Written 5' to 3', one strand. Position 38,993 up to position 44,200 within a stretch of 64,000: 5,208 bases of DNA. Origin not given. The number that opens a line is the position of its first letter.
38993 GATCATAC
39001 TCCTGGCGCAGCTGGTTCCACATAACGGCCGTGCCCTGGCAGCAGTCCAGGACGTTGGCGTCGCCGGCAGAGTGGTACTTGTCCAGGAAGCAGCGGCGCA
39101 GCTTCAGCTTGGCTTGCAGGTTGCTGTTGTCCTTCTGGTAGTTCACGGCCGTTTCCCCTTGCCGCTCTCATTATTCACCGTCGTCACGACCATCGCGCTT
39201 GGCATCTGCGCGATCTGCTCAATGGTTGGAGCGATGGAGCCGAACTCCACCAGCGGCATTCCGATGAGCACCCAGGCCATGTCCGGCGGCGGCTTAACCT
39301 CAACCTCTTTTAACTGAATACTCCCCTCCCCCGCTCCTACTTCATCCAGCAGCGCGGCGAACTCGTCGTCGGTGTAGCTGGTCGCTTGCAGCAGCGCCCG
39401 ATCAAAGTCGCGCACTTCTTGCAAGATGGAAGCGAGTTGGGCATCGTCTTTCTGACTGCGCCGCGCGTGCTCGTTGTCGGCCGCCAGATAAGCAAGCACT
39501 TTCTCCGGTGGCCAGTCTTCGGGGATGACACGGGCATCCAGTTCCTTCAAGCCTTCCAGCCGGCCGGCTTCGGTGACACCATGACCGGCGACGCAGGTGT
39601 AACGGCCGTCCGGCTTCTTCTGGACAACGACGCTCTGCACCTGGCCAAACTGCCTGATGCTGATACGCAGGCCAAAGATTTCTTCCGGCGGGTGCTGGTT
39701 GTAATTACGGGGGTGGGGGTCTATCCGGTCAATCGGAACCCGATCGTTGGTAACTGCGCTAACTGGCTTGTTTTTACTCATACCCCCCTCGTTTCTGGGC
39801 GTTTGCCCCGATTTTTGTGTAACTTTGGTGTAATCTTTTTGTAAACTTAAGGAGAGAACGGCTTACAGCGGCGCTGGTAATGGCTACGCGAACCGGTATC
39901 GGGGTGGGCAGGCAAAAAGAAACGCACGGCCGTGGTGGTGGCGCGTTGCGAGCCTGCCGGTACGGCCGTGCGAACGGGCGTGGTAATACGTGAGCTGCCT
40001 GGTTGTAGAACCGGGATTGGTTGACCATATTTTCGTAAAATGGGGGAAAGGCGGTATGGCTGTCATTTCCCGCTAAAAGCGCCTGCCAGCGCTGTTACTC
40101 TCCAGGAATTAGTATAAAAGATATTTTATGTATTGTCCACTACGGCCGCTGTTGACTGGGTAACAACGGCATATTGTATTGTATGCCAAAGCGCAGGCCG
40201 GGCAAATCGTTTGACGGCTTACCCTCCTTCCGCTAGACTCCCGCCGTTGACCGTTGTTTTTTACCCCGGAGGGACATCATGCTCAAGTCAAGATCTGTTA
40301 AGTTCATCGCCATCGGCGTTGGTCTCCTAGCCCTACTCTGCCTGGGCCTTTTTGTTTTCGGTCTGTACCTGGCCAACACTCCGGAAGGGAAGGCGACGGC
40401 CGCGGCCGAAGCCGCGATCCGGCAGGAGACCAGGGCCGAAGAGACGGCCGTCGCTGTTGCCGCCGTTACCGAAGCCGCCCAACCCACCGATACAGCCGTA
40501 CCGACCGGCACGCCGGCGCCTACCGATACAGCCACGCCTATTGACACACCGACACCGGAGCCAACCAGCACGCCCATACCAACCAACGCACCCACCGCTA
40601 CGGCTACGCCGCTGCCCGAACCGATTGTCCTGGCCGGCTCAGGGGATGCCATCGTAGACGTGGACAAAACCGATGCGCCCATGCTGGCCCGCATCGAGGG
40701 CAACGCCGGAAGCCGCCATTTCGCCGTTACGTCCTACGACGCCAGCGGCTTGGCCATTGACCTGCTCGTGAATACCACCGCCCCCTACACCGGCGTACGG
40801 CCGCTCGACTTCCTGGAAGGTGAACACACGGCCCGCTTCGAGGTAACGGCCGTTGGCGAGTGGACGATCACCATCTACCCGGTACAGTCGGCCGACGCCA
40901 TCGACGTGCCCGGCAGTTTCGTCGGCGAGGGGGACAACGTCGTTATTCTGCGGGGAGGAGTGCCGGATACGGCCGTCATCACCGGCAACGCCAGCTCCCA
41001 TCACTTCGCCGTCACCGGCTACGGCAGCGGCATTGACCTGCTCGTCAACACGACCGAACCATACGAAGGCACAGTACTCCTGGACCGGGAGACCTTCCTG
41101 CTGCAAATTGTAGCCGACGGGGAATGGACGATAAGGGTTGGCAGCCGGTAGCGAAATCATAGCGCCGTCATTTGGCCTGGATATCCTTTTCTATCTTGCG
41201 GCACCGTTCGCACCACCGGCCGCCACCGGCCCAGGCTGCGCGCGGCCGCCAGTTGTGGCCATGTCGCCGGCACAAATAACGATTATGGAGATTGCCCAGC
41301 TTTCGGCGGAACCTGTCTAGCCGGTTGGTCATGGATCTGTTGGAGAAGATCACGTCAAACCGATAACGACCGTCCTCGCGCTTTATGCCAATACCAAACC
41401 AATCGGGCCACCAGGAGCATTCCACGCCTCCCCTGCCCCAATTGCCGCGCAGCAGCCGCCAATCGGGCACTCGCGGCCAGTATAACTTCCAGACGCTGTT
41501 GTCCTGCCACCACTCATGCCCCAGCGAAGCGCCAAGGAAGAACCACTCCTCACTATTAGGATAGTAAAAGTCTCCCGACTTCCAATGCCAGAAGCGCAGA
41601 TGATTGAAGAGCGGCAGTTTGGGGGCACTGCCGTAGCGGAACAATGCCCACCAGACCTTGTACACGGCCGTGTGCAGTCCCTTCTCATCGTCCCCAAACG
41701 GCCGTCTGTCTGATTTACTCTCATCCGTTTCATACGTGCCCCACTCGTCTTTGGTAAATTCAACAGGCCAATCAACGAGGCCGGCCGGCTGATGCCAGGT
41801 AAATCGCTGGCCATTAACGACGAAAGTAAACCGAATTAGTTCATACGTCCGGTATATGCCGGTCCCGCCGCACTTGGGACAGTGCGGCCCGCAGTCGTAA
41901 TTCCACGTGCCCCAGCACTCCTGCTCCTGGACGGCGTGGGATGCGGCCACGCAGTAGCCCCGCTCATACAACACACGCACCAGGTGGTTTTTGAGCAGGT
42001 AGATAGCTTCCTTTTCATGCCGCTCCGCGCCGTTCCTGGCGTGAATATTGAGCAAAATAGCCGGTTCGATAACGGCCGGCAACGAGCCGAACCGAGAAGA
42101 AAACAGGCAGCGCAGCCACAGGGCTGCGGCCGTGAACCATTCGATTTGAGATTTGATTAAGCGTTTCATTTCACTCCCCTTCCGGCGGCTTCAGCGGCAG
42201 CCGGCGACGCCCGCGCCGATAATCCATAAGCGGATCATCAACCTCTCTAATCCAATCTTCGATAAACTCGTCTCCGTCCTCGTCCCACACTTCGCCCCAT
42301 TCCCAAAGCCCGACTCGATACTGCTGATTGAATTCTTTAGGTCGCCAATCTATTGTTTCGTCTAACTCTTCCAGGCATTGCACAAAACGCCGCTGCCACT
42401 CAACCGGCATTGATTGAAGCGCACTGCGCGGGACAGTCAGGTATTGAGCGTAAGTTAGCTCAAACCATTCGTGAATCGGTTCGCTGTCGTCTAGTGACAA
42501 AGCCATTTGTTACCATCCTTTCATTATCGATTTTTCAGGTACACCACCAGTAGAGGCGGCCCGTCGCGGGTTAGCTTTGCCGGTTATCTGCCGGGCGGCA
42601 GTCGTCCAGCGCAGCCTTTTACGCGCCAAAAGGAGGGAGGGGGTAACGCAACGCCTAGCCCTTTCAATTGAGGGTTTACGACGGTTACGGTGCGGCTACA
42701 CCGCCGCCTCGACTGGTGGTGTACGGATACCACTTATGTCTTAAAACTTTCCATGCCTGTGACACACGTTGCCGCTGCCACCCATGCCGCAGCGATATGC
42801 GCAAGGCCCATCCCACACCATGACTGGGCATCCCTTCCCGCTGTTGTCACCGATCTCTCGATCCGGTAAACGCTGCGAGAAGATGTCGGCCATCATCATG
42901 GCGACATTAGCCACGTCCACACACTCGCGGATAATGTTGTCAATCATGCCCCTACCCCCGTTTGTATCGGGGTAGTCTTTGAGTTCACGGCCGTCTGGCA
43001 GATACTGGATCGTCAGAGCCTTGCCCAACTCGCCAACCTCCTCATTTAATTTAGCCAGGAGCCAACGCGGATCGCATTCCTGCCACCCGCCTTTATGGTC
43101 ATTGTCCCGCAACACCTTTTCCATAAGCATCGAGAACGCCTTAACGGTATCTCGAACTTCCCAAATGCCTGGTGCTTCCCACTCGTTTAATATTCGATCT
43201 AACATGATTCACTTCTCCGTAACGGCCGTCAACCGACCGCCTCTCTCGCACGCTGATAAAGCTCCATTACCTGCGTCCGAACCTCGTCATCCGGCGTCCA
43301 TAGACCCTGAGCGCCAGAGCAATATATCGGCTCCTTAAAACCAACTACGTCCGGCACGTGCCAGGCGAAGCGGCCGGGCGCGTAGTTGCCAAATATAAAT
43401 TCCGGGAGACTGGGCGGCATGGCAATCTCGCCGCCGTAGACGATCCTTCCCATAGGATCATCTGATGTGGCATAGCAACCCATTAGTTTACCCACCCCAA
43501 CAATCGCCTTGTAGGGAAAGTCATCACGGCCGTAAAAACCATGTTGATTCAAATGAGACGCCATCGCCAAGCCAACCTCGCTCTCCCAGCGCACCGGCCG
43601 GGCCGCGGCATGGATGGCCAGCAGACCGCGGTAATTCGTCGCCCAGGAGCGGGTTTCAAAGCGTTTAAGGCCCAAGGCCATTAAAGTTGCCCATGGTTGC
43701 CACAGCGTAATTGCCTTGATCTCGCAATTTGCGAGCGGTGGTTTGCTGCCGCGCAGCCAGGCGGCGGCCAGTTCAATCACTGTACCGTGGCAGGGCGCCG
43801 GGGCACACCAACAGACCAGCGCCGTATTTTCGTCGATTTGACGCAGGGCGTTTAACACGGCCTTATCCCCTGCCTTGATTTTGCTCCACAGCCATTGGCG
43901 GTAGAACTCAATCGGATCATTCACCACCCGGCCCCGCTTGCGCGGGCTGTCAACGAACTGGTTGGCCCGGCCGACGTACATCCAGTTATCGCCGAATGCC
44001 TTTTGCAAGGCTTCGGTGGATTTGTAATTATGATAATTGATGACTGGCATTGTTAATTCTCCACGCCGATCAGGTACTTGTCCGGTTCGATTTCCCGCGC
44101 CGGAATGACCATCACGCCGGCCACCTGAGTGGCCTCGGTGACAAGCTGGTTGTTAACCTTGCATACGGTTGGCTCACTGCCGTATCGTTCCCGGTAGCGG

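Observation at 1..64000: Hyper-iterated 8-bp palindrome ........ saturates the phage genome (HIP1-like)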

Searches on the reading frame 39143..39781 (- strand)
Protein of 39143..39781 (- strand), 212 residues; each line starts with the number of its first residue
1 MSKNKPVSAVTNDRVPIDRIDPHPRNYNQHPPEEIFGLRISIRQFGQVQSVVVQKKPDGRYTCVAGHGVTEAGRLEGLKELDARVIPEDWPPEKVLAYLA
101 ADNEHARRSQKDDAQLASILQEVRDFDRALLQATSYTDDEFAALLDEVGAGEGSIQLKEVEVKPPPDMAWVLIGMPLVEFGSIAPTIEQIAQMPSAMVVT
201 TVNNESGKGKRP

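Call 38: search_protein_families(library=pfam, proteins=[window:39143-39781:-], max_evalue=0.01)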
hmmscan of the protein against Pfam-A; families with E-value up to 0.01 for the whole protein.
window:39143-39781:- (212 aa): 1 family
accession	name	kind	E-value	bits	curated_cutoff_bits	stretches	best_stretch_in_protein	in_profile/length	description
PF02195.25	ParB_N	-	2.7e-05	24.6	26.3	1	15-83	6-75/95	ParB N-terminal domain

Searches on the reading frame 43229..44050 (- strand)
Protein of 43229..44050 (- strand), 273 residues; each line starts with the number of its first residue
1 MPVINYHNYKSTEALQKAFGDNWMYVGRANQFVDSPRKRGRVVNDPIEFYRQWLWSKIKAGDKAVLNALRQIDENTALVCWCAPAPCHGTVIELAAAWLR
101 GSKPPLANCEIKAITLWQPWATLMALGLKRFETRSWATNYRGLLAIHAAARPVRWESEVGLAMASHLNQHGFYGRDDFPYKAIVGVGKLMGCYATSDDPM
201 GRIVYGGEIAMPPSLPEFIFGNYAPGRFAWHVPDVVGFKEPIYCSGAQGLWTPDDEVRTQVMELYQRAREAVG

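Call 10: search_protein_families(library=pfam, proteins=[window:43229-44050:-])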
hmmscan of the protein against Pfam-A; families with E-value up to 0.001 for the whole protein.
window:43229-44050:- (273 aa): 1 family
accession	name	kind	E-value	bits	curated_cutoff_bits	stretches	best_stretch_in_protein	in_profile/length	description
PF14216.11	DUF4326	-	2.1e-10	41.6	25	1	22-92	11-80/82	Domain of unknown function (DUF4326)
